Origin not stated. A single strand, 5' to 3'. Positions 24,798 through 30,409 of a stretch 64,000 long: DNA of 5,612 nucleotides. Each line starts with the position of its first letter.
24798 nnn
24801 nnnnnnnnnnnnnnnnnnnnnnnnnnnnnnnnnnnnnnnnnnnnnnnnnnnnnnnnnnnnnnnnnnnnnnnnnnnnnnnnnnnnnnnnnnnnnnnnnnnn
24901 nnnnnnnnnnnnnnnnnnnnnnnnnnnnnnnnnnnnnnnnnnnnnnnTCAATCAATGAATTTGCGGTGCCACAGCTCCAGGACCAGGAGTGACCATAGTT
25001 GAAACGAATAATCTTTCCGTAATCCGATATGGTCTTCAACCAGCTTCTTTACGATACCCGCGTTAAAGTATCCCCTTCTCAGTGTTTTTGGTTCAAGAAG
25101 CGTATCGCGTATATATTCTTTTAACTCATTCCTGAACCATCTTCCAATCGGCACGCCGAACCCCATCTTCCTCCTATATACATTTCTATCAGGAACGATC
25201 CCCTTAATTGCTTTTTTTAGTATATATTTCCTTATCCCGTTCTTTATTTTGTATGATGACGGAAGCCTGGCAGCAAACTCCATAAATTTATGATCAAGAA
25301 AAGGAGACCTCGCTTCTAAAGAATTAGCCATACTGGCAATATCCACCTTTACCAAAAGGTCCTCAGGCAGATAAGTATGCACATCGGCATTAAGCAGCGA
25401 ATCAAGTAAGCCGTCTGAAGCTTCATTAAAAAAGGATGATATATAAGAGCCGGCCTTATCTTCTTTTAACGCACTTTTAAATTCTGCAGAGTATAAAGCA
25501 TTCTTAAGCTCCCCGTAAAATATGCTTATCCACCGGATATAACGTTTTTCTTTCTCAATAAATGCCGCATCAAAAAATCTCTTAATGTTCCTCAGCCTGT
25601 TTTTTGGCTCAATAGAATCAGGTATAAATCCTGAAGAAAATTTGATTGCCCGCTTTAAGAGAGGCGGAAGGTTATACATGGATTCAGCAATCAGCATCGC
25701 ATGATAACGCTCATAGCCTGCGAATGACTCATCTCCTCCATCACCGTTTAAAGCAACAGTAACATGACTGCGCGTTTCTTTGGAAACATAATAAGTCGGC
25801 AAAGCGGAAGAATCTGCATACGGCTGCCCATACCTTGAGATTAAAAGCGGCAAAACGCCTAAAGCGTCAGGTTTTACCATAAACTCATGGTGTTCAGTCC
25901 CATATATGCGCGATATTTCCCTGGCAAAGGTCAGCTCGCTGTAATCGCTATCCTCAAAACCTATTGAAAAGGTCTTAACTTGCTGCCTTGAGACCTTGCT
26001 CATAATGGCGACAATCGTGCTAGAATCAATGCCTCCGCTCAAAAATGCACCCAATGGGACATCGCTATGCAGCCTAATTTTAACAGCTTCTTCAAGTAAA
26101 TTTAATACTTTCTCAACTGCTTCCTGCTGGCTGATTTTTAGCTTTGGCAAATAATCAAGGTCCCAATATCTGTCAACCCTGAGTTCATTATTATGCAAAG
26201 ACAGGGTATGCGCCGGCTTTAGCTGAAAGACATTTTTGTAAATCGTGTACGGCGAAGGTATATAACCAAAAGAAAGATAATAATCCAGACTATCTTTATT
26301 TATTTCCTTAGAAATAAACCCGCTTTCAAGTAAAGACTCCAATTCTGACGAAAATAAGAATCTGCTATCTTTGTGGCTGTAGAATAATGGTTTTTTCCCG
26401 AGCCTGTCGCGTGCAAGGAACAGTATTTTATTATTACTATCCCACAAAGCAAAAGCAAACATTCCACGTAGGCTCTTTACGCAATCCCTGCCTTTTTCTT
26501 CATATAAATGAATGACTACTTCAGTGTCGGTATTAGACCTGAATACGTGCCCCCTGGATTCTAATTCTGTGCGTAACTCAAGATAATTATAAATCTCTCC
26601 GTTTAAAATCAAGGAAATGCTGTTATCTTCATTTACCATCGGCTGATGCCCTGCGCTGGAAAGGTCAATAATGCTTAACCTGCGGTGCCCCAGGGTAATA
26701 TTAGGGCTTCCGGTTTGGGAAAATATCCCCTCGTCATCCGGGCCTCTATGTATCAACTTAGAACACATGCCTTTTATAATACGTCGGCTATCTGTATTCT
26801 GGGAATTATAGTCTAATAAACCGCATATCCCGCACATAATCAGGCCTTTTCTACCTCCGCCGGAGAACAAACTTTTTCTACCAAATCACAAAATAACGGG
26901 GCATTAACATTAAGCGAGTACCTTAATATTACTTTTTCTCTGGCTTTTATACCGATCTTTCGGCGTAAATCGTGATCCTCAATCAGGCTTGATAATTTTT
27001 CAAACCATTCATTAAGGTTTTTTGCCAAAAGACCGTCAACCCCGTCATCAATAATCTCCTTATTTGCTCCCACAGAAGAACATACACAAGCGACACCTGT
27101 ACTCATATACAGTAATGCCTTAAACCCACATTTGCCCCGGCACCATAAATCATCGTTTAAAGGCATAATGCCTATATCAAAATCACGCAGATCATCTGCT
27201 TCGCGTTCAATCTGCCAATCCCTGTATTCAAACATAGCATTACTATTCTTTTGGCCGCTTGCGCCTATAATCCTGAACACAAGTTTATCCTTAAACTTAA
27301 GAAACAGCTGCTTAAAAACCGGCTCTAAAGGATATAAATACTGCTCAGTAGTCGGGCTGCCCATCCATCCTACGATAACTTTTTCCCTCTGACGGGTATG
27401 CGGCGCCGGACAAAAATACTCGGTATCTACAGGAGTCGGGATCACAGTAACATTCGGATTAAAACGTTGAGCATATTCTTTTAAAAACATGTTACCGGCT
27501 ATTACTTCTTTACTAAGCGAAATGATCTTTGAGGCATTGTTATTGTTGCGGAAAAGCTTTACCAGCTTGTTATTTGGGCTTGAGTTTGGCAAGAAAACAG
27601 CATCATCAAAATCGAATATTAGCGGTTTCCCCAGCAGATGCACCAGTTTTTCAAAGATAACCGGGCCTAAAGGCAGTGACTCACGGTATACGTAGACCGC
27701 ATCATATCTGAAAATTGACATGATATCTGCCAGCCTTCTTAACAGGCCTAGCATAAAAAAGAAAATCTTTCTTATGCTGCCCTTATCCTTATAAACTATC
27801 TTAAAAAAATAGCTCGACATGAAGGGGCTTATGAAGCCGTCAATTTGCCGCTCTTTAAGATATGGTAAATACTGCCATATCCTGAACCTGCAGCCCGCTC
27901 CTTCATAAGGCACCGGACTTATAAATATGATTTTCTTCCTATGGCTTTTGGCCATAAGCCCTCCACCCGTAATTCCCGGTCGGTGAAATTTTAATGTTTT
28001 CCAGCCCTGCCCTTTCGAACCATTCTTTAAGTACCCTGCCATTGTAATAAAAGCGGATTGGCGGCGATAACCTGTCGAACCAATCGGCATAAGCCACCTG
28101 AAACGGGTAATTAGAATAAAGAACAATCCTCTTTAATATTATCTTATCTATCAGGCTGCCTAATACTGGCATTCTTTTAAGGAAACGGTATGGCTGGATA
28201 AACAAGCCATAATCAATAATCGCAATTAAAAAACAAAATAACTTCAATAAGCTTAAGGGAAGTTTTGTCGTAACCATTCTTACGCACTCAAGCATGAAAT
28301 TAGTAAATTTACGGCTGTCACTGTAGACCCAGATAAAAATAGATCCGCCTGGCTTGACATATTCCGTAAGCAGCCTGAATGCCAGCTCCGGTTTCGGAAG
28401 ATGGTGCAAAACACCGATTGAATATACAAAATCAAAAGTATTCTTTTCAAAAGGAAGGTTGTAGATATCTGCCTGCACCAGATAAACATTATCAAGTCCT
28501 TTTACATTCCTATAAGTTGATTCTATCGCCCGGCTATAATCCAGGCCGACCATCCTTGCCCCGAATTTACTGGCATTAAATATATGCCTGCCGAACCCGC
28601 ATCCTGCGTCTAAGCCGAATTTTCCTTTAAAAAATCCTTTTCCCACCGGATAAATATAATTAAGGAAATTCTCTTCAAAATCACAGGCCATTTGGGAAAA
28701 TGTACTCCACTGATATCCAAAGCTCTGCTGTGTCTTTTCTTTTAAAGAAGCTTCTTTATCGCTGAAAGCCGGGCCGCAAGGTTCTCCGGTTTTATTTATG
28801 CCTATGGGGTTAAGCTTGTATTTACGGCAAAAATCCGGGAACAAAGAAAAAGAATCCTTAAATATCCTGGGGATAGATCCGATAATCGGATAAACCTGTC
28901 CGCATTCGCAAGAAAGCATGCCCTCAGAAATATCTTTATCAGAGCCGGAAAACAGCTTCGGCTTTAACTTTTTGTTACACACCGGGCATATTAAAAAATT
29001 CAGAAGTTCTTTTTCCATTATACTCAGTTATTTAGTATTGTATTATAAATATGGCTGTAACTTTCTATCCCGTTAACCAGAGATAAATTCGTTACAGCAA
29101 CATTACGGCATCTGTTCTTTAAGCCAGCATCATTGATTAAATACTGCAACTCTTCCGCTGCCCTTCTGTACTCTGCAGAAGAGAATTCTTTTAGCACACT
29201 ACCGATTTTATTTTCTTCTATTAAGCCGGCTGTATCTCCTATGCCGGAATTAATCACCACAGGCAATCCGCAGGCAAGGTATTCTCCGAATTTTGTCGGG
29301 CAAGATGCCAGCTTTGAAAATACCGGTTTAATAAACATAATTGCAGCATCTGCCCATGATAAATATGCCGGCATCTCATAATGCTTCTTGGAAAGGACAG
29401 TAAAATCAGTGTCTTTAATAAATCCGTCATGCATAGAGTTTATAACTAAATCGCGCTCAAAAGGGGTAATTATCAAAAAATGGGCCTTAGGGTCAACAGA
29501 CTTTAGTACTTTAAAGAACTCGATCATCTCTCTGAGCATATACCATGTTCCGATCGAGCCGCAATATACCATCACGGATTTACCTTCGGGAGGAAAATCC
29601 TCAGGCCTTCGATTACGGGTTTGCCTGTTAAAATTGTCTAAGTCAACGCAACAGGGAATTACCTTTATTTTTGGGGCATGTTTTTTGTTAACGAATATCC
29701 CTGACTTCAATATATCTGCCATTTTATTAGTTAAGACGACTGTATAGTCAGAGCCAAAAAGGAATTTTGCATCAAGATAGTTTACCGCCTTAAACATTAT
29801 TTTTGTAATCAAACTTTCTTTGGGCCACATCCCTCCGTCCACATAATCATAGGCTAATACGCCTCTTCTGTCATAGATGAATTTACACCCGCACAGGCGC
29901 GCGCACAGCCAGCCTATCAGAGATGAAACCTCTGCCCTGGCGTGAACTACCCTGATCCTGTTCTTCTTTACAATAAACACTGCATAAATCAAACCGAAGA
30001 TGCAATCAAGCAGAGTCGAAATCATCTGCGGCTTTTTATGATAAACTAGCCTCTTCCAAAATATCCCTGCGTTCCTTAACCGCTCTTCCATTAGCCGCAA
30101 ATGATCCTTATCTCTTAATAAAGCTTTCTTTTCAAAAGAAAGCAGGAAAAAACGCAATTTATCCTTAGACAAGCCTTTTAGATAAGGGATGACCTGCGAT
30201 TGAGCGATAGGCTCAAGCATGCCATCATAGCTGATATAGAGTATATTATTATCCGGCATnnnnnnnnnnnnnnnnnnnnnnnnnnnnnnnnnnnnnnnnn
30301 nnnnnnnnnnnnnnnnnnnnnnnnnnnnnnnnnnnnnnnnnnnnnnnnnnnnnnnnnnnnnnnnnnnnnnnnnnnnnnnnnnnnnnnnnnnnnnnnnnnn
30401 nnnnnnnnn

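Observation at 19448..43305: Extracytoplasmic glycosylation relay: four DPM1-like polyprenyl-P-sugar synthases, a flippase-like protein and three GT-C-type polytopic transferases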

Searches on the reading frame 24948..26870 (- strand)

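Call 5: search_protein_families(library=pfam, proteins=[window:24948-26870:-], max_evalue=0.001)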
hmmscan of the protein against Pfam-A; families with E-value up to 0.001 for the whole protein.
window:24948-26870:- (640 aa): 5 families
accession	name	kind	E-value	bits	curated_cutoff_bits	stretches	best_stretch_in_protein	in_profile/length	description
PF00733.27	Asn_synthase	-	1.3e-102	344.6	21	1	255-636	2-354/354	Asparagine synthase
PF13537.11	GATase_7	-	1.5e-48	164.3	25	1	62-181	1-122/123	Glutamine amidotransferase domain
PF13522.11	GATase_6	-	1.1e-45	155.2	27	1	44-176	1-130/130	Glutamine amidotransferase domain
PF12481.13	DUF3700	-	1e-05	25.6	27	1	129-180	124-176/228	Aluminium induced protein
PF06508.19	QueC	-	0.00023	21.2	22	1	276-336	5-65/210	Queuosine biosynthesis protein QueC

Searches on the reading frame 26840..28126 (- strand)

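Call 5: search_protein_families(library=pfam, proteins=[window:26840-28126:-], max_evalue=0.001)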
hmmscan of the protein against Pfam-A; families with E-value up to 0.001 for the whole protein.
window:26840-28126:- (428 aa): 3 families
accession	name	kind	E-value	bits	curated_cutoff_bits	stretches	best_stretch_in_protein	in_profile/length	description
PF13692.12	Glyco_trans_1_4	-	1.4e-09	38.8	27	1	281-384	33-142/142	Glycosyl transferases group 1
PF00534.26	Glycos_transf_1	-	1.4e-06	28.4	26.4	1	337-397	109-171/172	Glycosyl transferases group 1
PF13524.12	Glyco_trans_1_2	-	0.0006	20.2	25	0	340-406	70-136/144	Glycosyl transferase-like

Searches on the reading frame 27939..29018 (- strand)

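Call 6: search_protein_families(library=pfam, proteins=[window:27939-29018:-], max_evalue=0.001)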
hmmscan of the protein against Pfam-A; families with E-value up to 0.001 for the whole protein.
window:27939-29018:- (359 aa): 9 families
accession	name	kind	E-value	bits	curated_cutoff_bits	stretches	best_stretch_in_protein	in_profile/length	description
PF08241.18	Methyltransf_11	-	2.5e-19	70.1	21.2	1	136-229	1-95/95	Methyltransferase domain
PF13649.12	Methyltransf_25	-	7.4e-17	62.3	27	1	136-225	2-97/97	Methyltransferase domain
PF13847.12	Methyltransf_31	-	9.1e-15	55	27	1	136-230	8-110/145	Methyltransferase domain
PF13489.12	Methyltransf_23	-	1.5e-14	54.5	27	1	131-343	22-163/164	Methyltransferase domain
PF08242.18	Methyltransf_12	-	2.9e-11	44.4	30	1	136-226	1-97/98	Methyltransferase domain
PF03966.22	Trm112p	-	4.6e-07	30.1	22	1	3-46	2-38/40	Trm112p-like protein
PF08003.17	Methyltransf_9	-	3.7e-06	26.6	23.8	1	131-227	115-215/315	Protein of unknown function (DUF1698)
PF01209.24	Ubie_methyltran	-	0.00024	21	20.1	0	137-234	53-156/233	ubiE/COQ5 methyltransferase family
PF02353.26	CMAS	-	0.0003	20.7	27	1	132-229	63-164/273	Mycolic acid cyclopropane synthetase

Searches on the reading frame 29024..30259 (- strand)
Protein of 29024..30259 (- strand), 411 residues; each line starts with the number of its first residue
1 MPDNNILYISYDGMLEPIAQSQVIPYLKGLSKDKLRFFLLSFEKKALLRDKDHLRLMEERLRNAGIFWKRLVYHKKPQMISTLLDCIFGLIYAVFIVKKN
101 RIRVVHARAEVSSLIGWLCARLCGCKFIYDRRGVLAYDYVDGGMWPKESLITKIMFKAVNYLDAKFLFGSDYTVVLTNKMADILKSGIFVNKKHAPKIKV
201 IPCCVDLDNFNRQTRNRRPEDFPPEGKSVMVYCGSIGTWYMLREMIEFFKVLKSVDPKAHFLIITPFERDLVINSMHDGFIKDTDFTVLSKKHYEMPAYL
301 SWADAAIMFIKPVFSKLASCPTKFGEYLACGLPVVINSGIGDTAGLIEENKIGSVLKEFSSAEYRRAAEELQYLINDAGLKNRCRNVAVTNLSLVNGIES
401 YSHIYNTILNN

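Call 6: search_protein_families(library=pfam, proteins=[window:29024-30259:-], max_evalue=0.001)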
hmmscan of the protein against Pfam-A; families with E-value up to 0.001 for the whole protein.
window:29024-30259:- (411 aa): 3 families
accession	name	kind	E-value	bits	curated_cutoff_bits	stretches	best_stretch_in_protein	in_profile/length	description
PF00534.26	Glycos_transf_1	-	4.8e-08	33.2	26.4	1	218-386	6-167/172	Glycosyl transferases group 1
PF13439.12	Glyco_transf_4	-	1.1e-05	26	28.5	1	88-208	59-169/170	Glycosyltransferase Family 4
PF13692.12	Glyco_trans_1_4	-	3.9e-05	24.4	27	1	229-370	3-138/142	Glycosyl transferases group 1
